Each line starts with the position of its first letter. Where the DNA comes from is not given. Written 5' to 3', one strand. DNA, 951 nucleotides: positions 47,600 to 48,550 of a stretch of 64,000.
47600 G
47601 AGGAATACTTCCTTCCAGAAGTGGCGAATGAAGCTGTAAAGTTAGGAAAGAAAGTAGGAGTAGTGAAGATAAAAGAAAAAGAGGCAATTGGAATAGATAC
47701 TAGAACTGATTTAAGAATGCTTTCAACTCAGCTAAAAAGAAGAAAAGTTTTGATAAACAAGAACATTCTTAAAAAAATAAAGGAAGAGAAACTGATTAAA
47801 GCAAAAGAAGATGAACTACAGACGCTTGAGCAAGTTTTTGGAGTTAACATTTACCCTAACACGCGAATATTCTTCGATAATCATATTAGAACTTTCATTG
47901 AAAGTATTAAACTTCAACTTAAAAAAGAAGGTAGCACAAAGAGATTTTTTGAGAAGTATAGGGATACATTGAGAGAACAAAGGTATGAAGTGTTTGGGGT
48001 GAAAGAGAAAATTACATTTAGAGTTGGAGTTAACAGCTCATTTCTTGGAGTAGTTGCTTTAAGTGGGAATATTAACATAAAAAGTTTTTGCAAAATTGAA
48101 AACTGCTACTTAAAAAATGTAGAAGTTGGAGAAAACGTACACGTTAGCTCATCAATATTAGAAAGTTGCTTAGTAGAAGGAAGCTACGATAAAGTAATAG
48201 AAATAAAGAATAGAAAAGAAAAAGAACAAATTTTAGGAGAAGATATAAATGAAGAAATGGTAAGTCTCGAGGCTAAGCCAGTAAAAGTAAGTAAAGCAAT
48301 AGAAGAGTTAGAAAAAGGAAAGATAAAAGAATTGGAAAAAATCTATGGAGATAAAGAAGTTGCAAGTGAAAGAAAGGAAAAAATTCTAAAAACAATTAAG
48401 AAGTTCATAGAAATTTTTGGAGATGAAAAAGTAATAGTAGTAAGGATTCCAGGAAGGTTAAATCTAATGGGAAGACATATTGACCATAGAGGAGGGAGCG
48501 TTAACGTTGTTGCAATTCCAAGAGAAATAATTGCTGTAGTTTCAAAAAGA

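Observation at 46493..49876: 1127-aa fusion of a GlmU-like nucleotidyltransferase and a galactokinase-like GHMP kinase (FKP-like one-polypeptide sugar salvage) with large Lys/Glu-rich inserts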

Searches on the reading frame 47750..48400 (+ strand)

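Call 66: search_protein_families(library=pfam, proteins=[window:47750-48400:+], max_evalue=1)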
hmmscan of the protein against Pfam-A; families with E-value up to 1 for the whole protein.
window:47750-48400:+ (217 aa): 4 families
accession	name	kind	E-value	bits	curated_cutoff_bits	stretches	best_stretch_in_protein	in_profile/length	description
PF25084.1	LbH_EIF2B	-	0.0071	16.8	54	1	104-138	41-76/105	EIF2B subunit epsilon LbH domain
PF00715.22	IL2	-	0.026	14.9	26.2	1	7-73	61-125/145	Interleukin 2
PF03355.19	Pox_TAP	-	0.045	13.8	25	1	85-175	21-110/260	Viral Trans-Activator Protein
PF00132.30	Hexapep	-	0.23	11.7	27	1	108-133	2-29/36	Bacterial transferase hexapeptide (six repeats)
